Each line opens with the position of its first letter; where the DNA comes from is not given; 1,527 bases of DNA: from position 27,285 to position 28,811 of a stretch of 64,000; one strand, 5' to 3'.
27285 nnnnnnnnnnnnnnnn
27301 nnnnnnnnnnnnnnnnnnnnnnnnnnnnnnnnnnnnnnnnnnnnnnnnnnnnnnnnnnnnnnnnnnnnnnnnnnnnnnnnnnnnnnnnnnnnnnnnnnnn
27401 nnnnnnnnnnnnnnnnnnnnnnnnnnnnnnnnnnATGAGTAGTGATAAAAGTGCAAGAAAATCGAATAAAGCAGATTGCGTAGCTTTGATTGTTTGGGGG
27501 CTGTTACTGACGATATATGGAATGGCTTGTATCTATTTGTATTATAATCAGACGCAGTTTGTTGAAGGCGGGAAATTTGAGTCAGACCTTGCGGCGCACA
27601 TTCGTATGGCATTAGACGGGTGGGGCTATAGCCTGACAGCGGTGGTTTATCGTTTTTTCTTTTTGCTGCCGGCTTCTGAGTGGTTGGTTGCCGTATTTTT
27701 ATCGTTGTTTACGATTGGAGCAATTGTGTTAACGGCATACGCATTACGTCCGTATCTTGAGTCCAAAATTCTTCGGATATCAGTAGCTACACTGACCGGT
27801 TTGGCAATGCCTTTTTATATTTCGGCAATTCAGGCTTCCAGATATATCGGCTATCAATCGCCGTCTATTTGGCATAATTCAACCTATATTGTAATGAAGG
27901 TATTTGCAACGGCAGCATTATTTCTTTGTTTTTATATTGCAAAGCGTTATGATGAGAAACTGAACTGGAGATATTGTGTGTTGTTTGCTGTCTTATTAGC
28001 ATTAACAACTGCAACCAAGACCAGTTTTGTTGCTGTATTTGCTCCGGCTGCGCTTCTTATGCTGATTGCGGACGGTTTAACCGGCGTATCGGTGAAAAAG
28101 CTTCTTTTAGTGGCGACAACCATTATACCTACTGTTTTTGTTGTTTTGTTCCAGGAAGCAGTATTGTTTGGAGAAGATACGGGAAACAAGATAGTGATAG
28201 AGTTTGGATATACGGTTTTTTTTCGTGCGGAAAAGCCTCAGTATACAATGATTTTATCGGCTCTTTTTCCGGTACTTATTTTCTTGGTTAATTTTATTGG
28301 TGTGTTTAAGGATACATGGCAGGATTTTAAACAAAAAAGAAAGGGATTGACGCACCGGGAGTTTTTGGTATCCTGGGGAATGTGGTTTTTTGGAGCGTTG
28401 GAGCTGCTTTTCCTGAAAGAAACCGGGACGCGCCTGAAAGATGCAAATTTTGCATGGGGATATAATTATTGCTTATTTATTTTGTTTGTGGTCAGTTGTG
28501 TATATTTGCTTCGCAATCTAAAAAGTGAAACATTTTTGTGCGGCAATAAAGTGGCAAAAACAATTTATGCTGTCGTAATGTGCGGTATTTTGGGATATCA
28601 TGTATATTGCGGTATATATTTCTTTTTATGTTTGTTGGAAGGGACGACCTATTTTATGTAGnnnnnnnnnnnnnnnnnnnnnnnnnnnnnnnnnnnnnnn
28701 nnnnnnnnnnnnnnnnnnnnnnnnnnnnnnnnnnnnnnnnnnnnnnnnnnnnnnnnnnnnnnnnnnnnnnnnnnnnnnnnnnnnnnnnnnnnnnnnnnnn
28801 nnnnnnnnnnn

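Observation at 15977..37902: Array of four GtrB-like GT2s and six GT-C-like proteins: a multi-sugar extracytoplasmic decoration system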

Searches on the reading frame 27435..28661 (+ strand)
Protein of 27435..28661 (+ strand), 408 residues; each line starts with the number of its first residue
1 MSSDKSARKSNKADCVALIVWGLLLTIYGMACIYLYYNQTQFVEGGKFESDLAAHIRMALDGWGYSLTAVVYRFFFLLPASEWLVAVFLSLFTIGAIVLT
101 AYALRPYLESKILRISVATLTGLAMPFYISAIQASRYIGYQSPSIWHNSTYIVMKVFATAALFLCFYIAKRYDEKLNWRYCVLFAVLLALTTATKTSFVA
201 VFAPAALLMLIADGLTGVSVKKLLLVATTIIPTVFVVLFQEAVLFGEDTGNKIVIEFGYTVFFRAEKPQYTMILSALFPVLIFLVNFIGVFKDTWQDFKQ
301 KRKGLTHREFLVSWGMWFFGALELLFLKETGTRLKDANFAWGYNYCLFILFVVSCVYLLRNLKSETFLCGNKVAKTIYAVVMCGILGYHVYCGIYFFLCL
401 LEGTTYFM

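Call 5: search_protein_families(library=pfam, proteins=[window:27435-28661:+], max_evalue=0.01)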
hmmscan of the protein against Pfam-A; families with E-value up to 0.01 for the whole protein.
window:27435-28661:+ (408 aa): 0 families

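Call 8: search_protein_families(library=ncbifam, proteins=[window:27435-28661:+], max_evalue=0.01)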
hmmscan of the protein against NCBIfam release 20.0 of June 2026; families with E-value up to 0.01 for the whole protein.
window:27435-28661:+ (408 aa): 0 families

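Call 12: search_protein_families(library=pfam, proteins=[window:27435-28661:+], max_evalue=10)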
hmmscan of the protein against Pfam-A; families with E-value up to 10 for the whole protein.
window:27435-28661:+ (408 aa): 0 families

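Call 19: find_homologous_proteins(query=window:27435-28661:+)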
Query window:27435-28661:+ (408 aa): 238 proteins with E <= 0.001 among 8000 candidates; the best 120 are listed.
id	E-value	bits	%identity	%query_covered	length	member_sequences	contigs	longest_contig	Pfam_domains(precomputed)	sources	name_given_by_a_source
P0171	4.2e-261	884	97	100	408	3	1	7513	-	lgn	-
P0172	4.4e-222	756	82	100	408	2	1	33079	-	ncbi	-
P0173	1.9e-216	737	79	100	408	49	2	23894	-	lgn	-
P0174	1.4e-214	731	78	100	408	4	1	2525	-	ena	-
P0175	1.5e-214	731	79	100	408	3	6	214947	-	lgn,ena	-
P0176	3.4e-210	716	76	100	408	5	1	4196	-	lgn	-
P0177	1.8e-207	707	78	100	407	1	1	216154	-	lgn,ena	-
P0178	6.3e-205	699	77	100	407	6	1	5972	-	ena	-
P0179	3.7e-204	697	76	100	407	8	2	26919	-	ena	-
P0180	1.7e-202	691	76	100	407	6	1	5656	-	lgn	-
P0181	2.1e-201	687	75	100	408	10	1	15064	-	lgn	-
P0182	2.5e-196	671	74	100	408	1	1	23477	-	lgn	-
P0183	2.5e-194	664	74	100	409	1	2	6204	-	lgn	-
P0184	2.3e-190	651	72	100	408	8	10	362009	-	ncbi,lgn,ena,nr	ncbi:MAG: hypothetical protein IJZ42_12035 [Lachnospiraceae bacterium]|nr:hypothetical protein [Lach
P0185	1.1e-189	649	71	100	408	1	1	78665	-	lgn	-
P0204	5.4e-125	436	51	98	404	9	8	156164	-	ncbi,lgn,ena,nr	ncbi:MAG: hypothetical protein IKI20_08445 [Lachnospiraceae bacterium]|nr:hypothetical protein [Lach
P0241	3.6e-113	397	50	98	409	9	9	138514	-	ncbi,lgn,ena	-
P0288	6.9e-75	271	39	94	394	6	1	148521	-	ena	-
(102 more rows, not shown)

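Call 32: predict_structure(alignment_id=A3)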
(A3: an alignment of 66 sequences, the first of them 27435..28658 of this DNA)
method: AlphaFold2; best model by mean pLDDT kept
length: 408 residues; sequences in the alignment: 66
mean_pLDDT: 88.1   pTM: 0.90
mean pLDDT of the five models: 88.1, 87.1, 86.8, 86.7, 86.3
residues with pLDDT >= 90: 265; 70-90: 98; 50-70: 35; < 50: 10
segments of 3 or more residues with pLDDT < 50: 1-7
pLDDT, mean of each block of 10 residues (from residue 1): 43 91 98 95 78 87 83 95 97 98 96 97 89 60 84 96 96 91 96 92 94 94 92 88 70 72 68 91 97 96 92 96 83 71 94 98 94 97 97 92 74
secondary structure, 60 per line:
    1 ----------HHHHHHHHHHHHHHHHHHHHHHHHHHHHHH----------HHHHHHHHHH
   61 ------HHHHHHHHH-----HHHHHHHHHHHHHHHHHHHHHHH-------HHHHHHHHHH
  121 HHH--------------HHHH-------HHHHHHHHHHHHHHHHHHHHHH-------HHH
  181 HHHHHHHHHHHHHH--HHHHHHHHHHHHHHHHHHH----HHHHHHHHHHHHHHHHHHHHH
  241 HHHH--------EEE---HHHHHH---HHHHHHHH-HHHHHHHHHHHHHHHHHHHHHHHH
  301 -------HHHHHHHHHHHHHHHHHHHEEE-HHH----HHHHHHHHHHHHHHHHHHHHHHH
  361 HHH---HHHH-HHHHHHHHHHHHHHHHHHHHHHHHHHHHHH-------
elements in order: H11-40 H51-60 H67-75 H81-103 H111-123 H138-141 H149-170 H178-194 H197-215 H220-244 E253-255 H259-264 H268-275 H277-300 H308-326 E327-329 H338-363 H367-370 H372-401

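Call 36: fold_search(model_id=the predicted structure, library=pdb)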
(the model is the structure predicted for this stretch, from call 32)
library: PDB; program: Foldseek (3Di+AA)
matches with E <= 10: 236; with E <= 0.001: 1
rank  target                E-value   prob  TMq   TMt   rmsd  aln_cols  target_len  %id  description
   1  3rce_A                7.6e-04  1.00  0.46  0.30   9.7       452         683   14  Bacterial oligosaccharyltransferase PglB (released 2011-06-15)
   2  5ogl_A                1.9e-03  1.00  0.51  0.33   8.6       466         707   13  Structure of bacterial oligosaccharyltransferase PglB in complex with an acceptor peptide and an lipid-linked oligosac (released 2017-10-25)
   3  6gxc_A                2.7e-03  1.00  0.48  0.31  13.6       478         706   14  Bacterial oligosaccharyltransferase PglB in complex with an inhibitory peptide and a reactive lipid-linked oligosaccha (released 2018-11-14)
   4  3waj                  5.2e-03  1.00  0.42  0.24  16.5       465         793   14  Crystal structure of the Archaeoglobus fulgidus oligosaccharyltransferase (O29867_ARCFU) complex with Zn and sulfate (released 2013-10-30)
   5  6ezn_F                9.4e-03  1.00  0.51  0.35  12.7       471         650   10  Cryo-EM structure of the yeast oligosaccharyltransferase (OST) complex (released 2018-01-17)
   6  8pn9_A                1.3e-02  1.00  0.48  0.33   8.3       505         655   10  Structure of human oligosaccharyltransferase OST-A complex bound to NGI-1 (released 2024-05-08)
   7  8age_A                1.5e-02  1.00  0.53  0.36   9.2       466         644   11  Structure of yeast oligosaccharylransferase complex with acceptor peptide bound (released 2022-12-07)
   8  8agb_A                1.5e-02  1.00  0.52  0.36  12.0       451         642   12  Structure of yeast oligosaccharylransferase complex with lipid-linked oligosaccharide bound (released 2022-12-07)
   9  6ftg_5                2.4e-02  1.00  0.51  0.36  10.6       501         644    9  Subtomogram average of OST-containing ribosome-translocon complexes from canine rough microsomal membranes (released 2018-03-21)
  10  6s7o_A                2.8e-02  1.00  0.48  0.33  14.0       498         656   11  Cryo-EM structure of human oligosaccharyltransferase complex OST-A (released 2019-12-18)
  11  9n9j_I                3.0e-02  0.98  0.42  0.27  18.3       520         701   10  Structure of a GRP94 folding intermediate engaged with a CCDC134- and FKBP11-bound secretory translocon (released 2025-11-19)
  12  8b6l_I                5.7e-02  0.99  0.48  0.31  17.6       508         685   11  Subtomogram average of the human Sec61-TRAP-OSTA-translocon (released 2022-12-07)
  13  6snh_X                1.5e-01  0.87  0.39  0.35  13.0       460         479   12  Cryo-EM structure of yeast ALG6 in complex with 6AG9 Fab and Dol25-P-Glc (released 2020-03-11)
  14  6c26_A                1.8e-01  0.95  0.46  0.32  10.9       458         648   12  The Cryo-EM structure of a eukaryotic oligosaccharyl transferase complex (released 2018-01-31)
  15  8s4u_A                2.4e-01  0.09  0.14  0.15  21.1       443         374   11  Cryo-EM structure of apo human SLC19A3 in outward-open state (released 2024-10-02)
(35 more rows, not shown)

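Call 38: find_encoding_contigs(protein=P0184, flank=10000, max_places=3)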
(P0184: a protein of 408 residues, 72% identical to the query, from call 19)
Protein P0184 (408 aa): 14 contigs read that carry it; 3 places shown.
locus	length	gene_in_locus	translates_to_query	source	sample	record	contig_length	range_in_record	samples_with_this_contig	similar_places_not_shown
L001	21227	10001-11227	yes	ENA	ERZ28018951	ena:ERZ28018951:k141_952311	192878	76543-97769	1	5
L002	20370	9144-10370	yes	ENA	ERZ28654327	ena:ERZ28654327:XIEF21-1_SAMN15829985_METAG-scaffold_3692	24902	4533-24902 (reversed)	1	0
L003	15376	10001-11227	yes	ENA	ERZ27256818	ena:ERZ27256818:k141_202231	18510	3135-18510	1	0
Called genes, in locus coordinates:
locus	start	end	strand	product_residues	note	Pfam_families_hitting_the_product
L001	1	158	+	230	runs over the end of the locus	PF02348:CTP_transf_3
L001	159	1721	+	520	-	PF14264:Glucos_trans_II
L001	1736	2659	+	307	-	PF00535:Glycos_transf_2, PF13641:Glyco_tranf_2_3 (weak)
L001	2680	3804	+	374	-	PF01757:Acyl_transf_3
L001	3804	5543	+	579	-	-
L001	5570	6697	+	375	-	PF01041:DegT_DnrJ_EryC1, PF00155:Aminotran_1_2, PF00266:Aminotran_5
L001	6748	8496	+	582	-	-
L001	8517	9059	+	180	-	PF13302:Acetyltransf_3, PF13420:Acetyltransf_4, PF13523:Acetyltransf_8, PF00583:Acetyltransf_1, PF13508:Acetyltransf_7 (weak)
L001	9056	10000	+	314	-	PF00535:Glycos_transf_2, PF10111:Glyco_tranf_2_2, PF13641:Glyco_tranf_2_3 (weak)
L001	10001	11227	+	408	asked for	-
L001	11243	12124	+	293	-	PF13472:Lipase_GDSL_2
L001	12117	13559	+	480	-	-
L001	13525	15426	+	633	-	PF13727:CoA_binding_3, PF01073:3Beta_HSD (weak), PF01370:Epimerase, PF02719:Polysacc_synt_2, PF04321:RmlD_sub_bind, PF16363:GDP_Man_Dehyd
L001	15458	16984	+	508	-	-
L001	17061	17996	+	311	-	PF00535:Glycos_transf_2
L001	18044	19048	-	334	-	-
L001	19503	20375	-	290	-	PF02311:AraC_binding, PF00165:HTH_AraC (weak), PF12833:HTH_18, PF00165:HTH_AraC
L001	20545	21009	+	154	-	PF01370:Epimerase, PF16363:GDP_Man_Dehyd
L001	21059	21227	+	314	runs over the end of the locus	PF01370:Epimerase, PF04321:RmlD_sub_bind (weak), PF16363:GDP_Man_Dehyd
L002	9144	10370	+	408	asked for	-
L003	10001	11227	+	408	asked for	-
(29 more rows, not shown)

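Call 39: find_encoding_contigs(protein=P0204, flank=10000, max_places=3)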
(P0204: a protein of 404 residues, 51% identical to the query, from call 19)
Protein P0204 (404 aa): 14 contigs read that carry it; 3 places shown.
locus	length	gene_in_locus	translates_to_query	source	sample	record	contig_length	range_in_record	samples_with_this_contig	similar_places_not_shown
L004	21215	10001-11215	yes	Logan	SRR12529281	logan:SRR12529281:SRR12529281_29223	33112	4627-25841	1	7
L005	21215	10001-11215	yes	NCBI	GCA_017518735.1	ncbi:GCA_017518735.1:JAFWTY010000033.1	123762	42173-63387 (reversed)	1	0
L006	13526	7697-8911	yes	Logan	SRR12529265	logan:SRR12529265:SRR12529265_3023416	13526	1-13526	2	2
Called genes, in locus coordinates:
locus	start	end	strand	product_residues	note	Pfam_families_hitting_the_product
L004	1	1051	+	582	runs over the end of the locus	PF00664:ABC_membrane, PF00005:ABC_tran, PF02463:SMC_N (weak)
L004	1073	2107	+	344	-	PF00535:Glycos_transf_2, PF10111:Glyco_tranf_2_2, PF13641:Glyco_tranf_2_3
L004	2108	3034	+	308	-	PF00535:Glycos_transf_2, PF10111:Glyco_tranf_2_2, PF13641:Glyco_tranf_2_3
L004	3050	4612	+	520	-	PF14264:Glucos_trans_II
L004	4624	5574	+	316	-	PF00535:Glycos_transf_2, PF13641:Glyco_tranf_2_3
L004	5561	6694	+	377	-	PF00155:Aminotran_1_2, PF01041:DegT_DnrJ_EryC1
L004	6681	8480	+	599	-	-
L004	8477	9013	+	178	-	PF13302:Acetyltransf_3, PF13420:Acetyltransf_4, PF13523:Acetyltransf_8, PF00583:Acetyltransf_1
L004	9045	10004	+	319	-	PF00535:Glycos_transf_2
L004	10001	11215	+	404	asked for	-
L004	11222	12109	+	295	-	PF13472:Lipase_GDSL_2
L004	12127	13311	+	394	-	-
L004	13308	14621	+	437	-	PF00483:NTP_transferase, PF01050:MannoseP_isomer, PF07883:Cupin_2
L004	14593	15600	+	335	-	PF20511:PMI_typeI_cat, PF21621:MPI_cupin_dom (weak)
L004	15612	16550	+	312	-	PF00535:Glycos_transf_2, PF13641:Glyco_tranf_2_3 (weak)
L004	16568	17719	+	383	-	PF01757:Acyl_transf_3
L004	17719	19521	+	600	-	-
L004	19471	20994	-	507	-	-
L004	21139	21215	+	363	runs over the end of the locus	-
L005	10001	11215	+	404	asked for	-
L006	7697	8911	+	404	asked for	-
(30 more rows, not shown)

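Call 40: find_encoding_contigs(protein=P0175, flank=10000, max_places=2)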
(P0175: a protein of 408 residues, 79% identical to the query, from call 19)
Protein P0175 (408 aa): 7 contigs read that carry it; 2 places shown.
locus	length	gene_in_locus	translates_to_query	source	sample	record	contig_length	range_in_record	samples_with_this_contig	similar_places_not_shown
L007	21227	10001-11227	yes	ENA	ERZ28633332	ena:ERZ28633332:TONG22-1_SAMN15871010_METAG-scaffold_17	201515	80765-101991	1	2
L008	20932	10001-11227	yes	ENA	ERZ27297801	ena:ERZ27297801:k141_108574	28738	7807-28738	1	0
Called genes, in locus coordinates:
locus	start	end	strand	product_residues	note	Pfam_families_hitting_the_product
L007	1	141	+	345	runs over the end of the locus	PF00535:Glycos_transf_2, PF10111:Glyco_tranf_2_2, PF13641:Glyco_tranf_2_3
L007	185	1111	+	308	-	PF00535:Glycos_transf_2, PF10111:Glyco_tranf_2_2, PF13641:Glyco_tranf_2_3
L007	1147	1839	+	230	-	PF02348:CTP_transf_3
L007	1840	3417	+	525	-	PF14264:Glucos_trans_II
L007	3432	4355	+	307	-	PF00535:Glycos_transf_2, PF13641:Glyco_tranf_2_3 (weak)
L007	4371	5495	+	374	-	PF01757:Acyl_transf_3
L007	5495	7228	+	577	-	-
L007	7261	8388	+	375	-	PF01041:DegT_DnrJ_EryC1, PF00155:Aminotran_1_2, PF00266:Aminotran_5, PF01053:Cys_Met_Meta_PP (weak)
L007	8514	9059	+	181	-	PF13302:Acetyltransf_3, PF13420:Acetyltransf_4, PF13523:Acetyltransf_8, PF00583:Acetyltransf_1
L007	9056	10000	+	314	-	PF00535:Glycos_transf_2, PF10111:Glyco_tranf_2_2 (weak), PF13641:Glyco_tranf_2_3 (weak)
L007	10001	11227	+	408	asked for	-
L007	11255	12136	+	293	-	PF00657:Lipase_GDSL, PF13472:Lipase_GDSL_2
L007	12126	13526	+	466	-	-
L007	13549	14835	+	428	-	-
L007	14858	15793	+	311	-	PF00535:Glycos_transf_2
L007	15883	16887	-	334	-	-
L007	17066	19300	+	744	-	-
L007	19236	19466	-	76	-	-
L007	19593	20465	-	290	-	PF02311:AraC_binding, PF07883:Cupin_2 (weak), PF22200:ExsA_N (faint), PF00165:HTH_AraC, PF12833:HTH_18, PF00165:HTH_AraC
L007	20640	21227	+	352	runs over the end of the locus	PF01370:Epimerase, PF04321:RmlD_sub_bind, PF16363:GDP_Man_Dehyd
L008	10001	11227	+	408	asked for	-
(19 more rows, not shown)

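Call 41: find_encoding_contigs(protein=P0241, flank=10000, max_places=2)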
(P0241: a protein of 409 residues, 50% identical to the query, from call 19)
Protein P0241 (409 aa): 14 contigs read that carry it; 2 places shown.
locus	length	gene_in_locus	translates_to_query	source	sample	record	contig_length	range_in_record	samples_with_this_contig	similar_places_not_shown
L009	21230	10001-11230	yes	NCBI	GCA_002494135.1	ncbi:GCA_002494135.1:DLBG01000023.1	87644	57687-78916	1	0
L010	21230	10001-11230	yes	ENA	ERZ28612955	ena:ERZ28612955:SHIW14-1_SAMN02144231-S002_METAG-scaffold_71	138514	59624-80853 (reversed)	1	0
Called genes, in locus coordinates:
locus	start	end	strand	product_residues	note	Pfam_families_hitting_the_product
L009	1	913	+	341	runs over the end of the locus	PF00535:Glycos_transf_2, PF10111:Glyco_tranf_2_2, PF13641:Glyco_tranf_2_3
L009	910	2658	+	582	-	PF00664:ABC_membrane, PF00005:ABC_tran, PF02463:SMC_N (weak)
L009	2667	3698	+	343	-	PF00535:Glycos_transf_2, PF10111:Glyco_tranf_2_2, PF13641:Glyco_tranf_2_3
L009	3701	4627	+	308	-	PF00535:Glycos_transf_2, PF10111:Glyco_tranf_2_2 (weak), PF12804:NTP_transf_3 (faint), PF13641:Glyco_tranf_2_3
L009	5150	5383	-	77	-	-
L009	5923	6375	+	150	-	-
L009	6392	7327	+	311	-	PF00535:Glycos_transf_2, PF10111:Glyco_tranf_2_2 (faint), PF13641:Glyco_tranf_2_3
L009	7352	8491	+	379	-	PF01041:DegT_DnrJ_EryC1, PF00155:Aminotran_1_2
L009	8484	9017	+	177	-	PF13302:Acetyltransf_3, PF13420:Acetyltransf_4, PF13523:Acetyltransf_8, PF00583:Acetyltransf_1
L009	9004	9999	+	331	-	PF13641:Glyco_tranf_2_3 (faint), PF00535:Glycos_transf_2, PF10111:Glyco_tranf_2_2 (weak)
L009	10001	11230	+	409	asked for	-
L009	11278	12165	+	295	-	PF13472:Lipase_GDSL_2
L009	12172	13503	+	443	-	-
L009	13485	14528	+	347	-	PF01370:Epimerase, PF04321:RmlD_sub_bind, PF16363:GDP_Man_Dehyd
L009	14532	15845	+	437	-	PF00483:NTP_transferase, PF02311:AraC_binding (faint), PF01050:MannoseP_isomer, PF07883:Cupin_2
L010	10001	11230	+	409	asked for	-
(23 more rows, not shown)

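Call 42: find_encoding_contigs(protein=P0288, flank=10000, max_places=2)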
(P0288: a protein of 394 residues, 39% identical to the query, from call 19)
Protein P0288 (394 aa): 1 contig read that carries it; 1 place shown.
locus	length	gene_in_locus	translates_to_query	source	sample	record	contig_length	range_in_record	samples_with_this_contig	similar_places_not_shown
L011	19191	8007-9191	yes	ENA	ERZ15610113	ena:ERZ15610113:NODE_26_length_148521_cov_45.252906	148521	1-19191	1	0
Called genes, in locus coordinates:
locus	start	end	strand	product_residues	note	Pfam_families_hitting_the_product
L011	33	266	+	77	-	-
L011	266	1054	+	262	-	PF02522:Antibiotic_NAT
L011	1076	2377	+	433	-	PF16254:DUF4910, PF09940:DUF2172, PF16221:HTH_47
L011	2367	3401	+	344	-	PF00535:Glycos_transf_2, PF10111:Glyco_tranf_2_2, PF13641:Glyco_tranf_2_3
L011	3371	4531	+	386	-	PF01041:DegT_DnrJ_EryC1, PF00155:Aminotran_1_2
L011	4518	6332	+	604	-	-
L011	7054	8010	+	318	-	PF00535:Glycos_transf_2, PF10111:Glyco_tranf_2_2, PF13641:Glyco_tranf_2_3 (weak)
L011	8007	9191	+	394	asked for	-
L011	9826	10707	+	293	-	-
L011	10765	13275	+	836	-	-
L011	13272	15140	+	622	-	PF13727:CoA_binding_3, PF01488:Shikimate_DH (faint), PF04321:RmlD_sub_bind, PF01073:3Beta_HSD, PF01370:Epimerase, PF02719:Polysacc_synt_2, PF16363:GDP_Man_Dehyd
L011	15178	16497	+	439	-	PF03721:UDPG_MGDP_dh_N, PF00984:UDPG_MGDP_dh, PF03720:UDPG_MGDP_dh_C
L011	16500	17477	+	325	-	PF05368:NmrA (weak), PF01073:3Beta_HSD, PF01370:Epimerase, PF02719:Polysacc_synt_2, PF07993:NAD_binding_4 (faint), PF13460:NAD_binding_10, PF16363:GDP_Man_Dehyd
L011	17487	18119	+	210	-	PF02397:Bac_transf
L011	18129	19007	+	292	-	PF01370:Epimerase, PF04321:RmlD_sub_bind, PF01073:3Beta_HSD, PF07993:NAD_binding_4, PF13460:NAD_binding_10 (weak)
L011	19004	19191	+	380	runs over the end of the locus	PF13477:Glyco_trans_4_2, PF13439:Glyco_transf_4, PF13579:Glyco_trans_4_4, PF20706:GT4-conflict, PF00534:Glycos_transf_1, PF13692:Glyco_trans_1_4, PF13524:Glyco_trans_1_2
